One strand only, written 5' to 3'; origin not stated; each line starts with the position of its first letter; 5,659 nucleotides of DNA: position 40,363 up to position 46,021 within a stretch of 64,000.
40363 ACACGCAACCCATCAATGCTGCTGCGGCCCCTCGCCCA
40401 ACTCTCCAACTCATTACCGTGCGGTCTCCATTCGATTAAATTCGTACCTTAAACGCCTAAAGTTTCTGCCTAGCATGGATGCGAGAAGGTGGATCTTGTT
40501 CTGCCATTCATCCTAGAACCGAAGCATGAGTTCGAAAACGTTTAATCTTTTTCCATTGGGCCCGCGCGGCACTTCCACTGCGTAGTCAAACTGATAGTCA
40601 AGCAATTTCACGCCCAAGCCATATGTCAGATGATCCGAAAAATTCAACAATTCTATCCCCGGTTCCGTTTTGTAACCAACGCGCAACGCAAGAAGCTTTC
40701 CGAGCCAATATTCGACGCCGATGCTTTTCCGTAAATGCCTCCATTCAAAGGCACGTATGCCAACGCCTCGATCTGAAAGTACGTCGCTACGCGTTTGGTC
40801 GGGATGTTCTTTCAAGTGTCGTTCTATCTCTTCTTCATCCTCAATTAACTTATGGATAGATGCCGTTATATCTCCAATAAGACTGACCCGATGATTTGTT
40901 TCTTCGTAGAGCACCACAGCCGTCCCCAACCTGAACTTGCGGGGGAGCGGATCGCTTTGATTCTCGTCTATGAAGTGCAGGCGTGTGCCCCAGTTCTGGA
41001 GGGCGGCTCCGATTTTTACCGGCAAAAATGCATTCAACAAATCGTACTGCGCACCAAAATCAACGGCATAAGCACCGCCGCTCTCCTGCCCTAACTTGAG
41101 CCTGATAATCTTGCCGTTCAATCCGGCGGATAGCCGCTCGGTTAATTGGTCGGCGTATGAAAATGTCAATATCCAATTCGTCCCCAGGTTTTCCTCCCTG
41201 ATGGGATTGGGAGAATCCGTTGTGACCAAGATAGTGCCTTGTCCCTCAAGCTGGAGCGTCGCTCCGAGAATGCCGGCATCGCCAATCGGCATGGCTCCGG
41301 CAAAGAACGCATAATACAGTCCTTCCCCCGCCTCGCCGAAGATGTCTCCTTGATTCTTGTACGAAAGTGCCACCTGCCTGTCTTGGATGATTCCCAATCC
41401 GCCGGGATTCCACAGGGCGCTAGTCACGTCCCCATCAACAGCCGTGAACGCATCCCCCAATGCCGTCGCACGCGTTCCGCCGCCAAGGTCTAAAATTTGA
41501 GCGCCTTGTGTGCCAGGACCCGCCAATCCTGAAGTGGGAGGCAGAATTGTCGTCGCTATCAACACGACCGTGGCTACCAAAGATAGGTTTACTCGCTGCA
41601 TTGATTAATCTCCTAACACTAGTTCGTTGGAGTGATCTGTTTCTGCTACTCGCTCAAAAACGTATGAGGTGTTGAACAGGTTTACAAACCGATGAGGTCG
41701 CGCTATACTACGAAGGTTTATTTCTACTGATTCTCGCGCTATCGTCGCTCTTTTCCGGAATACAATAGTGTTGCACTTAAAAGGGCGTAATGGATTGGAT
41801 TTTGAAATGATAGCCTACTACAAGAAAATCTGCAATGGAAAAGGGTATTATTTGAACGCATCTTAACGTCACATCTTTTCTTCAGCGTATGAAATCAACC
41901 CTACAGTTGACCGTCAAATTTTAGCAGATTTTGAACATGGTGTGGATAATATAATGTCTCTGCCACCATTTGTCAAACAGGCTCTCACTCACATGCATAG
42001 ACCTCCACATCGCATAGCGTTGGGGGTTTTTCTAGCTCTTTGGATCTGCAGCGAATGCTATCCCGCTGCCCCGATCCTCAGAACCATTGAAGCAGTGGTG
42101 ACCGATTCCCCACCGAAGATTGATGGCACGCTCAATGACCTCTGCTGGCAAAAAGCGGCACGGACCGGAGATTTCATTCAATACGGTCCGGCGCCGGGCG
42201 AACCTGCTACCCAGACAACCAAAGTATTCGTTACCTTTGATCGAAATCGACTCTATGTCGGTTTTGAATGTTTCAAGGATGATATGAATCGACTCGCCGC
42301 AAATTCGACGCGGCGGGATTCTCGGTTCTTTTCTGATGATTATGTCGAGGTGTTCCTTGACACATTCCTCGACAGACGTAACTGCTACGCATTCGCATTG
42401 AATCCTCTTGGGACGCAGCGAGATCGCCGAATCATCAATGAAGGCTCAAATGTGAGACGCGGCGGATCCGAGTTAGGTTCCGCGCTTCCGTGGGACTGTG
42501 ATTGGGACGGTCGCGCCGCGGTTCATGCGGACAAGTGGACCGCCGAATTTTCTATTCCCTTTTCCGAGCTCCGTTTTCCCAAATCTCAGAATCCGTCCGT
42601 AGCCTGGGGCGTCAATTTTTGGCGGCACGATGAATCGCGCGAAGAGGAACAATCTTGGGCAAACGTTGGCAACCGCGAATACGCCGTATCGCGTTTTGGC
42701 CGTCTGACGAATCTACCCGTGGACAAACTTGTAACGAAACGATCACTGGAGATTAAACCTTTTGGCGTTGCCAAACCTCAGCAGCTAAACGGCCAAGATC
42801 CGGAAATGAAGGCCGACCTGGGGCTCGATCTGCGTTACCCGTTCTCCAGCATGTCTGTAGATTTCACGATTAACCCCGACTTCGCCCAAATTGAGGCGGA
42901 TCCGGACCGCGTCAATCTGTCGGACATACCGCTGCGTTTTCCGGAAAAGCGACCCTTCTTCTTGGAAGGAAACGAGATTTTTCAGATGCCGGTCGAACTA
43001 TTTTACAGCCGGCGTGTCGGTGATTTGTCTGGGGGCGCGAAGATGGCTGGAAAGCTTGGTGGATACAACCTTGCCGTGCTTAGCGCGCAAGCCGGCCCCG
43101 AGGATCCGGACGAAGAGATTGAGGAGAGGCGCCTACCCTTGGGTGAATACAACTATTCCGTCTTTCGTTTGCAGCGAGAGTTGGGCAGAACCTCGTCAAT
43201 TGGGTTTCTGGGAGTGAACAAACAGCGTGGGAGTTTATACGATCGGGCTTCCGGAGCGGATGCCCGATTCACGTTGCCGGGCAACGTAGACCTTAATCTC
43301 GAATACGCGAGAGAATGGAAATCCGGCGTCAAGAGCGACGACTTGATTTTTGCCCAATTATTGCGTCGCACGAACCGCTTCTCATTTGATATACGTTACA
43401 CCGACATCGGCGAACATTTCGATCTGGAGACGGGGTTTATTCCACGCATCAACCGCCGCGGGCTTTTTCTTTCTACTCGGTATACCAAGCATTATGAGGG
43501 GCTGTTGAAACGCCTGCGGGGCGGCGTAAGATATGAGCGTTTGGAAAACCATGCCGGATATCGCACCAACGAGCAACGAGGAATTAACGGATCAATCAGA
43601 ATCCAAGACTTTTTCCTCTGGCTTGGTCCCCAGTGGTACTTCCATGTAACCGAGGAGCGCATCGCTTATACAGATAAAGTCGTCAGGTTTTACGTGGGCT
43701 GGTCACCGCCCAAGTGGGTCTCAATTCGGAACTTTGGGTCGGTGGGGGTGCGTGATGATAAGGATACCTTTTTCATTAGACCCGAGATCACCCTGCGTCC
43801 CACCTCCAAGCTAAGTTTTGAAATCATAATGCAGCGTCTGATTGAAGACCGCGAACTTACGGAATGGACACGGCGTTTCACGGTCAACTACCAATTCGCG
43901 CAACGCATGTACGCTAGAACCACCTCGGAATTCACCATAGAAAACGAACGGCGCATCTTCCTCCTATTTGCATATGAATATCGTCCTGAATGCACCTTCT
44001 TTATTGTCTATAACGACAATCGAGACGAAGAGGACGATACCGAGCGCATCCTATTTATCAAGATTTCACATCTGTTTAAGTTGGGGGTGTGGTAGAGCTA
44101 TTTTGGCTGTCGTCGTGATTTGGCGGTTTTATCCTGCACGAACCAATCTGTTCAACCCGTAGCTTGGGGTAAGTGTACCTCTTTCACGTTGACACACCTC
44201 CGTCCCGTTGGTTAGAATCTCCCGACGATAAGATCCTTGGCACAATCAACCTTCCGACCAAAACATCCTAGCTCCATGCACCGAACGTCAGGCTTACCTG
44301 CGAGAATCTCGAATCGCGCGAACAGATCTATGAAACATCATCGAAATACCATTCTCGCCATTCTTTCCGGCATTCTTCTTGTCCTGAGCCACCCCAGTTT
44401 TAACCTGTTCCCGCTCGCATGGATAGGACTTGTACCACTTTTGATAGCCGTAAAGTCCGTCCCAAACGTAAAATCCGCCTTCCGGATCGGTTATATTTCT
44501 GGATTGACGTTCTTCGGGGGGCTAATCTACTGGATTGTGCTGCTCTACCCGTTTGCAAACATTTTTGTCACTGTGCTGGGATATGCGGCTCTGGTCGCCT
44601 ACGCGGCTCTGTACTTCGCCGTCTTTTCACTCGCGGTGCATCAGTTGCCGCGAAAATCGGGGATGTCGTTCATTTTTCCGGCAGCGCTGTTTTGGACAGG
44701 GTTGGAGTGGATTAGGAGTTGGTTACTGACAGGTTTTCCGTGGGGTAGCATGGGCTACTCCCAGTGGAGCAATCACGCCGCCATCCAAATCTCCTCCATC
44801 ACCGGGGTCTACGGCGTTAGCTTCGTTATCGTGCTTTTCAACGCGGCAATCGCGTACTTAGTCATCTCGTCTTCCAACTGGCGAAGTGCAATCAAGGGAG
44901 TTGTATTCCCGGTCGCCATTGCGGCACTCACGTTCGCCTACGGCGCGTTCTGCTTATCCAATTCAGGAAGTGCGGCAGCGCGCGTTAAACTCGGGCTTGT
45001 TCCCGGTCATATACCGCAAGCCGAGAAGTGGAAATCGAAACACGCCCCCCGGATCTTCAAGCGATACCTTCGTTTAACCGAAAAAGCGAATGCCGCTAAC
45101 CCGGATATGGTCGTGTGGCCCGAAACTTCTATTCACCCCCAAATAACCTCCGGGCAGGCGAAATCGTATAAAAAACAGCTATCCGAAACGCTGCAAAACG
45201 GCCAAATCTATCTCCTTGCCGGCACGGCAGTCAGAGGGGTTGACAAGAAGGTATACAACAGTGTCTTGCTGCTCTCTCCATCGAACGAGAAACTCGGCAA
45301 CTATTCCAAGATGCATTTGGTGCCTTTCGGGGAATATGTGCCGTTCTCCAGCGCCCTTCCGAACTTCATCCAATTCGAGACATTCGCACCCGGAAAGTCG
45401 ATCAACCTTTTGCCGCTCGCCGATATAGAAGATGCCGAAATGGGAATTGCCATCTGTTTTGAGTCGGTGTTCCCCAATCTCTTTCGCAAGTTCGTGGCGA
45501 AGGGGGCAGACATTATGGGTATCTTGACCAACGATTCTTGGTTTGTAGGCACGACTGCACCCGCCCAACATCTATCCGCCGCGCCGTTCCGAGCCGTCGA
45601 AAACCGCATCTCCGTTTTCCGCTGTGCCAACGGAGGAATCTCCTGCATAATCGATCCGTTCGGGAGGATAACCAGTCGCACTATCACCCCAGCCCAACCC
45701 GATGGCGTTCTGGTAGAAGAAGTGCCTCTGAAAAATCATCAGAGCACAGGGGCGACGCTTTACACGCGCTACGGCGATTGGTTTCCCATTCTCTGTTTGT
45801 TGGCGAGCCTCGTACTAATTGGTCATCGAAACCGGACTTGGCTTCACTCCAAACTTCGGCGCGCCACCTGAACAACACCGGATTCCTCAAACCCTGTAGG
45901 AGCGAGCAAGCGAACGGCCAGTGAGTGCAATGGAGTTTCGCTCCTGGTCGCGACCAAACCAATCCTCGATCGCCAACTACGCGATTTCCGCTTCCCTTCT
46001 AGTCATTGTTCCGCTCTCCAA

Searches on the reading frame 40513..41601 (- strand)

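Call 51: search_protein_families(library=pfam, proteins=[window:40513-41601:-], max_evalue=0.0001)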
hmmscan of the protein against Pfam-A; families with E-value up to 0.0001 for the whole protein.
window:40513-41601:- (362 aa): 1 family
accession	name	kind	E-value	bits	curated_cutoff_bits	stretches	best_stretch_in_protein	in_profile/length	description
PF19572.5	PorV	-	9.7e-06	25.7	27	1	39-241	18-229/243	Type IX secretion system protein PorV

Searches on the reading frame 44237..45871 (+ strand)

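Call 51: search_protein_families(library=pfam, proteins=[window:44237-45871:+], max_evalue=0.0001)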
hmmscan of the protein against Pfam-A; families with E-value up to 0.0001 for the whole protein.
window:44237-45871:+ (544 aa): 2 families
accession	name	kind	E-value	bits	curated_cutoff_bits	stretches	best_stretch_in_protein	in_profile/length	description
PF20154.4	LNT_N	-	4e-39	134.8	27.1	1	44-204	1-159/159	Apolipoprotein N-acyltransferase N-terminal domain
PF00795.27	CN_hydrolase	-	2.2e-32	112.8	23.2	1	270-504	14-254/256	Carbon-nitrogen hydrolase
